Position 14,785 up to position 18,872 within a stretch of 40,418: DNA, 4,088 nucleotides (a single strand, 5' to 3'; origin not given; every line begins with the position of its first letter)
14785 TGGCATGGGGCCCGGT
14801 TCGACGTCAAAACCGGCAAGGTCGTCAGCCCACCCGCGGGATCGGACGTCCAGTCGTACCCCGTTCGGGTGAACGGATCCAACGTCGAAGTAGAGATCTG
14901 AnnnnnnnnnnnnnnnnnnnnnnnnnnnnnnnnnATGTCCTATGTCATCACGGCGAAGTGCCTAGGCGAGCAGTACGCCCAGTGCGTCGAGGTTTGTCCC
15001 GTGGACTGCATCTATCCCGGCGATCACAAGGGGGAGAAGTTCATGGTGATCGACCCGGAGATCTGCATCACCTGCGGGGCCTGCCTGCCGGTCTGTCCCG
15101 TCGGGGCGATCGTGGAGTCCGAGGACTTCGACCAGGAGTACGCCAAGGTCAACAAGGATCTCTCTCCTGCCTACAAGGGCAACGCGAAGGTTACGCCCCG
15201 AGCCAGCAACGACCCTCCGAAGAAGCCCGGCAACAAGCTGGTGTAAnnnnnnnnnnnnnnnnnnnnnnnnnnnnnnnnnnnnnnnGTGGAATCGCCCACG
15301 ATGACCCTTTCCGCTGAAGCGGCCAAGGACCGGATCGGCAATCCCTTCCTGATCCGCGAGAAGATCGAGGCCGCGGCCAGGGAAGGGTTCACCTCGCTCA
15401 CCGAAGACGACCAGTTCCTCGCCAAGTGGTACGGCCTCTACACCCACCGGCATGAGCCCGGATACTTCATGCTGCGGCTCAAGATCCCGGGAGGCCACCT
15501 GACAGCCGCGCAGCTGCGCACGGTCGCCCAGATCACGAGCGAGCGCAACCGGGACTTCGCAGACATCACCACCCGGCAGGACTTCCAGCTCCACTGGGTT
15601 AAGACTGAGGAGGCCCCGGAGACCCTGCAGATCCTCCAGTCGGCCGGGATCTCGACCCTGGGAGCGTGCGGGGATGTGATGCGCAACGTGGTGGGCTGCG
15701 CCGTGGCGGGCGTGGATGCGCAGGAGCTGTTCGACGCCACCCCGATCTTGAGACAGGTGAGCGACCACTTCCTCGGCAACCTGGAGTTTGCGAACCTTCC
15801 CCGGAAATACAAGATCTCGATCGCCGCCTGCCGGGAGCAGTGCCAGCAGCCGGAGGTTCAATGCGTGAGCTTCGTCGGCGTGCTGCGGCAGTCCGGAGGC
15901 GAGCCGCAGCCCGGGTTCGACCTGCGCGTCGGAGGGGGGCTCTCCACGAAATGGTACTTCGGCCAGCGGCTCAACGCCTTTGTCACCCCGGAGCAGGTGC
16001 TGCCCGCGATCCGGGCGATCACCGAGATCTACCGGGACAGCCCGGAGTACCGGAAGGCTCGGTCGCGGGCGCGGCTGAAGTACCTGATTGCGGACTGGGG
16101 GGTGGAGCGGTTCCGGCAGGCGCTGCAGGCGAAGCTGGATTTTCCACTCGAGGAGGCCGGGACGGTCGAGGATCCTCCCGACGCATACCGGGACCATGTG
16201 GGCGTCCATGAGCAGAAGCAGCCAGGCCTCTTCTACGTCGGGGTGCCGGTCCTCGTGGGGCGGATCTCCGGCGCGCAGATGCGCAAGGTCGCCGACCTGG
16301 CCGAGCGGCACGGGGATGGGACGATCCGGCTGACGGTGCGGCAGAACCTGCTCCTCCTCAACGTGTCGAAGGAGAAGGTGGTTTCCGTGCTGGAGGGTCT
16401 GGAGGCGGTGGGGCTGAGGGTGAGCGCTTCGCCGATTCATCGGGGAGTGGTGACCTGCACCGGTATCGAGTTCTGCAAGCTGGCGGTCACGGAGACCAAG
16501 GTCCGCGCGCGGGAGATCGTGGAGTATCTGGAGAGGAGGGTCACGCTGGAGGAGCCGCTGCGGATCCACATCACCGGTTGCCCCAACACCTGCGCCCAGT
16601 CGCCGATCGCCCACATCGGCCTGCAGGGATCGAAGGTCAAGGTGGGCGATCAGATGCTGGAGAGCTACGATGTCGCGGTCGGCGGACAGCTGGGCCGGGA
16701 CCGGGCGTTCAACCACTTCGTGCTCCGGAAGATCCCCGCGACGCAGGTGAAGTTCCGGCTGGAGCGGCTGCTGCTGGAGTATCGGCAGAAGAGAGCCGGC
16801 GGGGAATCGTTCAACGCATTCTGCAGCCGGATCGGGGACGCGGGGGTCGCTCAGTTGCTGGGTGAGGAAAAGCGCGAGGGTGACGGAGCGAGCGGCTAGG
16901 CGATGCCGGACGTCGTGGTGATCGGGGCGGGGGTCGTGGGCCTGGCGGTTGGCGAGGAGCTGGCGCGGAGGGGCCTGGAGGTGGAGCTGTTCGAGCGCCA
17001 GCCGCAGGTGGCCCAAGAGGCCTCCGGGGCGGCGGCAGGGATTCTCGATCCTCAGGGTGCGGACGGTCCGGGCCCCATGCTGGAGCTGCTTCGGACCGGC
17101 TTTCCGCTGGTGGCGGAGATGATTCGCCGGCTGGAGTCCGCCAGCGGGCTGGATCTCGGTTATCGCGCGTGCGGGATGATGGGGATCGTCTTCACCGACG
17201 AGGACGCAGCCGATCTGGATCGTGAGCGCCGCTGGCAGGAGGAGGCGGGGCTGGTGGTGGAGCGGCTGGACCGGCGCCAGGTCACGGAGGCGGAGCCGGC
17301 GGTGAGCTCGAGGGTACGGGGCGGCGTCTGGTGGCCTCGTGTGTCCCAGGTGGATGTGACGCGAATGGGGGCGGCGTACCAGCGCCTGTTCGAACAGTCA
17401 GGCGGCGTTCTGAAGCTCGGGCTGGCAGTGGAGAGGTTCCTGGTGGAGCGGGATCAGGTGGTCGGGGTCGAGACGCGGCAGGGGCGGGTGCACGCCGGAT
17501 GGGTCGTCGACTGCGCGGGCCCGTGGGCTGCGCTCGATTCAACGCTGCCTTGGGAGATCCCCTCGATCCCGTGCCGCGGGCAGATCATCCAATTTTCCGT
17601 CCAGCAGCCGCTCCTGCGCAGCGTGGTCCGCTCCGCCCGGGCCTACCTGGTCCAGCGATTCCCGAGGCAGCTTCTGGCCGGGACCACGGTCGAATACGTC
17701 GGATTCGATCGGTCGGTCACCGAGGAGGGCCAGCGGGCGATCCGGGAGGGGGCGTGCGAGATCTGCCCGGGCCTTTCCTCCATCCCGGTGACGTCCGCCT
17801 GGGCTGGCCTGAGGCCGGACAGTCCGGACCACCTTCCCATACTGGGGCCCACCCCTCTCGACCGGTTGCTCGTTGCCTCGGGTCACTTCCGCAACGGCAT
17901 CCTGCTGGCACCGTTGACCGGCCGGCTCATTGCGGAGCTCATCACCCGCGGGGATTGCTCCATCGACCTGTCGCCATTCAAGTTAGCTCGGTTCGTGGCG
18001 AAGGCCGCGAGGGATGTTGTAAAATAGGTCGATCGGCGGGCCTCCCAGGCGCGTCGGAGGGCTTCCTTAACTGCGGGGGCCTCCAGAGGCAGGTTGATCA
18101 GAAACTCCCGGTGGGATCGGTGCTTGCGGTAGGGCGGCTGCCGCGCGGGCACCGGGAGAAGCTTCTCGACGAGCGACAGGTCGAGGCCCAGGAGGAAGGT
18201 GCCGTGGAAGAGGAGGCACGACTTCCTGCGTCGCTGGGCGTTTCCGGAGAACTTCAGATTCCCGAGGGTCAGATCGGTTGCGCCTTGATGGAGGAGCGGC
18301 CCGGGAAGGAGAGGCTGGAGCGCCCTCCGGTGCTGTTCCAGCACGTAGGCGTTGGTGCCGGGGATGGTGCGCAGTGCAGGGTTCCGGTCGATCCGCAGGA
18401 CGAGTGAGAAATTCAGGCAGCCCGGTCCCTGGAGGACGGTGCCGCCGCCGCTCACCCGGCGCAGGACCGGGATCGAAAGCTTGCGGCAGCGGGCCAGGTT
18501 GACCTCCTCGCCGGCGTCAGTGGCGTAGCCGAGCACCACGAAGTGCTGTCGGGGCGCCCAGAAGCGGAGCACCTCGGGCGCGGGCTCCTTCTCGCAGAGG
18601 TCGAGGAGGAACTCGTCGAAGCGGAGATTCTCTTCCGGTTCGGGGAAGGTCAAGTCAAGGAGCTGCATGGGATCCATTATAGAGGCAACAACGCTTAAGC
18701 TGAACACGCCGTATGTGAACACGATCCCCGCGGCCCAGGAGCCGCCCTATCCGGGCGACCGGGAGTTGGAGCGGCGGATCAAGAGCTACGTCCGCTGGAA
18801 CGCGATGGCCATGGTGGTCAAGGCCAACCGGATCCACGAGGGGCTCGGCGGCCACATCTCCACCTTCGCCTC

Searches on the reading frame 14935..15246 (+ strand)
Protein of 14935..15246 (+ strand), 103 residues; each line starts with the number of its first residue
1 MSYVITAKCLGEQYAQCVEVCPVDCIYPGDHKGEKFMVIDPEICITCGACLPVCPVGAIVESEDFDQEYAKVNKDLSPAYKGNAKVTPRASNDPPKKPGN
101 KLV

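Call 6: find_encoding_contigs(protein=window:14935-15246:+, flank=10000, max_places=10)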
Protein window:14935-15246:+ (103 aa): 3 contigs read that carry it; 3 places shown.
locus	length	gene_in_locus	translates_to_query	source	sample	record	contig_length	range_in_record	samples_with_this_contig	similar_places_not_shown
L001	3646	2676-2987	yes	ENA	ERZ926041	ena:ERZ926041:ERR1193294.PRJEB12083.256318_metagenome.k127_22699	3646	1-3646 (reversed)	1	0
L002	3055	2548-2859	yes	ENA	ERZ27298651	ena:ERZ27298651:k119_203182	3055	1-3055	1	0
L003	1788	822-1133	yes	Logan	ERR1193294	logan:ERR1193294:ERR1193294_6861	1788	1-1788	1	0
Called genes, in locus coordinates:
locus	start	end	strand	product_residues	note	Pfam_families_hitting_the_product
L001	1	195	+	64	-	?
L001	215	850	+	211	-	PF13183:Fer4_8 (faint), PF13534:Fer4_17 (faint), PF13187:Fer4_9 (faint), PF13484:Fer4_16 (faint), PF14697:Fer4_21 (faint), PF13237:Fer4_10 (weak), PF12838:Fer4_7, PF00037:Fer4, +4 more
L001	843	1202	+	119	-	PF00507:Oxidored_q4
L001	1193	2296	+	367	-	PF00146:NADHdh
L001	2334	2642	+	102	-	PF00355:Rieske, PF13806:Rieske_2, PF22543:Rieske_4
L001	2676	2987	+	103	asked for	PF14697:Fer4_21 (faint), PF12838:Fer4_7, PF13187:Fer4_9 (weak), PF12797:Fer4_2 (weak), PF12837:Fer4_6 (weak), PF13237:Fer4_10 (weak), PF00037:Fer4, PF13484:Fer4_16 (weak), +1 more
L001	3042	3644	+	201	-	?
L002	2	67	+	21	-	?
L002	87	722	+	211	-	PF13183:Fer4_8 (faint), PF13534:Fer4_17 (faint), PF13187:Fer4_9 (faint), PF13484:Fer4_16 (faint), PF14697:Fer4_21 (faint), PF13237:Fer4_10 (weak), PF12838:Fer4_7, PF00037:Fer4, +4 more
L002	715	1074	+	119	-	PF00507:Oxidored_q4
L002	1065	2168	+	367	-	PF00146:NADHdh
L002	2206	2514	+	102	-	PF00355:Rieske, PF13806:Rieske_2, PF22543:Rieske_4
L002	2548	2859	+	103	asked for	PF14697:Fer4_21 (faint), PF12838:Fer4_7, PF13187:Fer4_9 (weak), PF12797:Fer4_2 (weak), PF12837:Fer4_6 (weak), PF13237:Fer4_10 (weak), PF00037:Fer4, PF13484:Fer4_16 (weak), +1 more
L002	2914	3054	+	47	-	?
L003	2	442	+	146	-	?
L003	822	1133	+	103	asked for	PF14697:Fer4_21 (faint), PF12838:Fer4_7, PF13187:Fer4_9 (weak), PF12797:Fer4_2 (weak), PF12837:Fer4_6 (weak), PF13237:Fer4_10 (weak), PF00037:Fer4, PF13484:Fer4_16 (weak), +1 more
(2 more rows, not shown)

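Call 55: search_protein_families(library=ncbifam, proteins=[window:14935-15246:+], max_evalue=0.00001)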
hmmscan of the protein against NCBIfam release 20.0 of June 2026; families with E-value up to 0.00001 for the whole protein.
window:14935-15246:+ (103 aa): 24 families
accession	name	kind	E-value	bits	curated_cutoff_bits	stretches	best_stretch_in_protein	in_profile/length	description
NF045490.1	FdxA_Protbact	equivalog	4.7e-24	84.6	135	1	1-82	1-81/104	ferredoxin FdxA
NF045480.1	FdxA_Actino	equivalog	3.8e-19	68.9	125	1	1-75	1-71/107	ferredoxin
NF058577.1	FdxA_fam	equivalog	1.2e-12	47.8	65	1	1-58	1-52/52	4Fe-4S ferredoxin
TIGR04105.1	FeFe_hydrog_B1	subfamily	1e-09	37.6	450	1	2-63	106-163/462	monomeric [FeFe] hydrogenase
TIGR01971.1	NuoI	subfamily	9e-09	35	113.05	1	8-70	43-109/121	NADH-quinone oxidoreductase, chain I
NF038355.1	FDH3_beta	equivalog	3.8e-08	33.6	240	1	5-59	50-101/180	formate dehydrogenase FDH3 subunit beta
NF004541.0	PRK05888.2-2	equivalog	9.2e-08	32.1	217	1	7-70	61-122/168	NADH-quinone oxidoreductase subunit NuoI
NF040864.1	HgcB_ferredoxin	equivalog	9.5e-08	31.8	99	1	7-60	14-62/93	mercury methylation ferredoxin HgcB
NF043039.1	HgcAB_like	equivalog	2.1e-07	30.9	285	1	12-59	303-349/350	HgcAB-like fusion protein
TIGR01944.1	rnfB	subfamily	7.6e-07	28.9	68.7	0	33-62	104-133/190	RnfABCDGE type electron transport complex subunit B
TIGR02060.1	aprB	equivalog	7.8e-07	29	135.65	1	3-61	4-64/132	adenylyl-sulfate reductase subunit beta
NF042909.1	FMH_DH_FwdF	exception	9e-07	28.3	375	1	13-60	261-313/336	tungsten-dependent formylmethanofuran dehydrogenase subunit FwdF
NF033683.1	di_4Fe-4S_YfhL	equivalog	1e-06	28.9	86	0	42-64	7-29/80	YfhL family 4Fe-4S dicluster ferredoxin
NF004540.0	PRK05888.2-1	equivalog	1.6e-06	27.7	215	1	14-71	49-116/139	NADH-quinone oxidoreductase subunit NuoI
NF045874.1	Vhu_polyferre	exception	2.1e-06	26.7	600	1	7-65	196-249/381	F420-non-reducing hydrogenase associated-polyferredoxin VhuB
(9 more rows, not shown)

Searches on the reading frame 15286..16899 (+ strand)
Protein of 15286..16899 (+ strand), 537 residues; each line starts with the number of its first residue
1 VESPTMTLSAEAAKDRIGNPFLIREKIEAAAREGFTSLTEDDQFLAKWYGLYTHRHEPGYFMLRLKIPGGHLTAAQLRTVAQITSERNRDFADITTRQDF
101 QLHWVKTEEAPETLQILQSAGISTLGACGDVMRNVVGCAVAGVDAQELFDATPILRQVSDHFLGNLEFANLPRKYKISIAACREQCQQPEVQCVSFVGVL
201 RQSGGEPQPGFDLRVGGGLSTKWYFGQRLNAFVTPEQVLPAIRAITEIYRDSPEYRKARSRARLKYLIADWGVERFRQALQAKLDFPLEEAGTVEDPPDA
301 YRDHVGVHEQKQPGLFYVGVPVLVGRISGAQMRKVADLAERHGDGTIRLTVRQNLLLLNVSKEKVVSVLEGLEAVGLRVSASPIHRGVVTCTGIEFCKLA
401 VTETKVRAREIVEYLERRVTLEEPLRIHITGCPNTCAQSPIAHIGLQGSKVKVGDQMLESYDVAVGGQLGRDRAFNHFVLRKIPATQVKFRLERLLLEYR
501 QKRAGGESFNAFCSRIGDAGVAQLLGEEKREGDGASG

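Call 3: search_protein_families(library=pfam, proteins=[window:15286-16899:+])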
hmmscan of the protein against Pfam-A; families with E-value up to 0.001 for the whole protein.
window:15286-16899:+ (537 aa): 2 families
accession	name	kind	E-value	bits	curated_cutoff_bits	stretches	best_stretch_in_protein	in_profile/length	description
PF01077.27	NIR_SIR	-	1.1e-49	168.3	27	2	128-285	1-155/158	Nitrite and sulphite reductase 4Fe-4S domain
PF03460.22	NIR_SIR_ferr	-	1.2e-42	143.9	24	2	308-375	1-69/69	Nitrite/Sulfite reductase ferredoxin-like half domain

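Call 55: search_protein_families(library=ncbifam, proteins=[window:15286-16899:+], max_evalue=0.00001)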
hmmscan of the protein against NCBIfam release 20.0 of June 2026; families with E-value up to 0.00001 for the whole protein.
window:15286-16899:+ (537 aa): 11 families
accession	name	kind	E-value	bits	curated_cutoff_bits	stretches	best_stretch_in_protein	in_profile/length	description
NF007125.0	PRK09566.1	equivalog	7e-124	414.1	594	1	21-498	25-504/513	ferredoxin--nitrite reductase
NF007126.0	PRK09567.1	equivalog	1.4e-122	409.8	523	1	7-528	64-590/595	NirA family protein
NF010029.0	PRK13504.1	equivalog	3.1e-74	250.3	457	2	171-522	215-565/575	NADPH-dependent assimilatory sulfite reductase hemoprotein subunit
TIGR02435.1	CobG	equivalog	2.1e-59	201.5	234.8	1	62-450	19-385/388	precorrin-3B synthase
TIGR02042.1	sir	equivalog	3.9e-57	193.6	731.5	2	171-524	223-577/581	sulfite reductase, ferredoxin dependent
TIGR02041.1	CysI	equivalog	1.1e-46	159.4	756.55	2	170-516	193-538/541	assimilatory sulfite reductase (NADPH) hemoprotein subunit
TIGR02374.1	nitri_red_nirB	equivalog_domain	3.3e-21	75.4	578.35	2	66-255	565-741/794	nitrite reductase large subunit NirB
TIGR02066.1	dsrB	equivalog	6.9e-20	71.3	341.5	1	326-448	40-167/341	dissimilatory-type sulfite reductase subunit beta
TIGR02912.1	sulfite_red_C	equivalog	8.9e-19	67.6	324.1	2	318-448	23-160/314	sulfite reductase subunit C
TIGR02064.1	dsrA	equivalog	2.5e-16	59.6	392.85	2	328-461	95-237/402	dissimilatory-type sulfite reductase subunit alpha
NF011565.0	PRK14989.1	subfamily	5.1e-06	24.8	883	0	62-192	566-691/847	nitrite reductase large subunit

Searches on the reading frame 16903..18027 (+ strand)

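Call 3: search_protein_families(library=pfam, proteins=[window:16903-18027:+])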
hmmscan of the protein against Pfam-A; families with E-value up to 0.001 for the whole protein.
window:16903-18027:+ (374 aa): 7 families
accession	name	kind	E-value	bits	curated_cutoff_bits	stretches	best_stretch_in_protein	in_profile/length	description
PF01266.30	DAO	-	8.9e-70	236.4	27.9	1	3-346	1-353/353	FAD dependent oxidoreductase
PF13450.12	NAD_binding_8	-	1.8e-06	28.6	21.9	1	6-37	1-32/68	NAD(P)-binding Rossmann-like domain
PF00070.33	Pyr_redox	-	2e-06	28.6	22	1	4-37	2-35/82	Pyridine nucleotide-disulphide oxidoreductase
PF01494.25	FAD_binding_3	-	1.9e-05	24.5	22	1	3-40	3-40/349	FAD binding domain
PF07992.20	Pyr_redox_2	-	2.9e-05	24.1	26.1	1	3-39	144-180/291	Pyridine nucleotide-disulphide oxidoreductase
PF00890.30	FAD_binding_2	-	0.00019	21.2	20.4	1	3-50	1-52/414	FAD binding domain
PF02737.24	3HCDH_N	-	0.00038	20.8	22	1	4-46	2-44/180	3-hydroxyacyl-CoA dehydrogenase, NAD binding domain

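Call 55: search_protein_families(library=ncbifam, proteins=[window:16903-18027:+], max_evalue=0.00001)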
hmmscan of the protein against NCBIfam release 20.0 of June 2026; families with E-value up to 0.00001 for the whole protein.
window:16903-18027:+ (374 aa): 23 families
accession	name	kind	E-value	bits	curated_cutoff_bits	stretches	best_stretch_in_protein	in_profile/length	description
TIGR02352.1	thiamin_ThiO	equivalog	1.7e-81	274.1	250.8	1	4-350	1-350/351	glycine oxidase ThiO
NF001933.0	PRK00711.1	subfamily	3e-42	145.1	383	2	72-368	117-420/429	D-amino acid dehydrogenase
NF002480.1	PRK01747.1-1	equivalog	5.1e-31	107.8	540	1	3-319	250-567/645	bifunctional tRNA (5-methylaminomethyl-2-thiouridine)(34)-methyltransferase MnmC2/FAD-dependent 5-carboxymethylaminomethyl-2-thiouridine(34)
TIGR03197.1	MnmC_Cterm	equivalog_domain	2.2e-30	106.1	174.2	1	3-318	1-317/400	FAD-dependent 5-carboxymethylaminomethyl-2-thiouridine(34) oxidoreductase MnmC1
NF008726.1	PRK11728.1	equivalog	1.7e-18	66.6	299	1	3-207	2-200/389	L-2-hydroxyglutarate oxidase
TIGR01373.1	soxB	subfamily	4.3e-18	65.3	529.45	1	87-366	111-401/407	sarcosine oxidase subunit beta family protein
NF009074.0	PRK12409.1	equivalog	3.9e-17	62.5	494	1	77-349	121-405/410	D-amino acid dehydrogenase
TIGR03364.1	HpnW_proposed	hypoth_equivalog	2.8e-16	59.6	285.1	1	3-206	2-194/365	TIGR03364 family FAD-dependent oxidoreductase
NF008425.0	PRK11259.1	equivalog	4e-16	58.9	257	1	3-365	6-376/377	N-methyl-L-tryptophan oxidase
TIGR01377.1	soxA_mon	subfamily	5.5e-14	51.7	479.65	0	154-278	146-270/381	amino oxidase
TIGR03377.1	glycerol3P_GlpA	equivalog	8.1e-12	44.4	552.8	1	112-305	102-305/530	anaerobic glycerol-3-phosphate dehydrogenase subunit GlpA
NF033460.1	glycerol3P_ox_II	equivalog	2.4e-11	43.4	460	1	3-210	3-209/361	type 2 glycerol-3-phosphate oxidase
NF008313.0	PRK11101.1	equivalog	2.7e-11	42.8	425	0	113-305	112-316/548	anaerobic glycerol-3-phosphate dehydrogenase subunit A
NF040813.1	pro_dh_Thprot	equivalog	2.9e-10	39.8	600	0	194-348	208-349/362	D-proline dehydrogenase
NF002481.1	PRK01747.1-2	equivalog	2.8e-09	36.4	600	1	3-50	240-287/611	bifunctional tRNA (5-methylaminomethyl-2-thiouridine)(34)-methyltransferase MnmC2/FAD-dependent 5-carboxymethylaminomethyl-2-thiouridine(34)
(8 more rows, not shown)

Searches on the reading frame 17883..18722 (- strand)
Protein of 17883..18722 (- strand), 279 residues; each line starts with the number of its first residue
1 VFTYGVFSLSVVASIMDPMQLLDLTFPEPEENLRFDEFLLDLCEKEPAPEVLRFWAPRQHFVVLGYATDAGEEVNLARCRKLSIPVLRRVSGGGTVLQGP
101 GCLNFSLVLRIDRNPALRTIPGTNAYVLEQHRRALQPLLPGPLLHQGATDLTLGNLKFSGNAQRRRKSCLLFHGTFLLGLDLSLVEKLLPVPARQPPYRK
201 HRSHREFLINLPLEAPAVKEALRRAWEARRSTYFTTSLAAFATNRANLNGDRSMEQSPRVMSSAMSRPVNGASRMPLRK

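Call 31: search_protein_families(library=pfam, proteins=[window:17883-18722:-])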
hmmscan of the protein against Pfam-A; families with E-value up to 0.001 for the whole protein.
window:17883-18722:- (279 aa): 2 families
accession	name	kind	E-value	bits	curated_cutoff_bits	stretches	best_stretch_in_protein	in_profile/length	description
PF21948.1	LplA-B_cat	-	2.4e-32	112.9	27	1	29-211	2-178/200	Lipoyl protein ligase A/B catalytic domain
PF03099.24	BPL_LplA_LipB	-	2.4e-06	27.9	21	1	72-181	14-133/133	Biotin/lipoate A/B protein ligase family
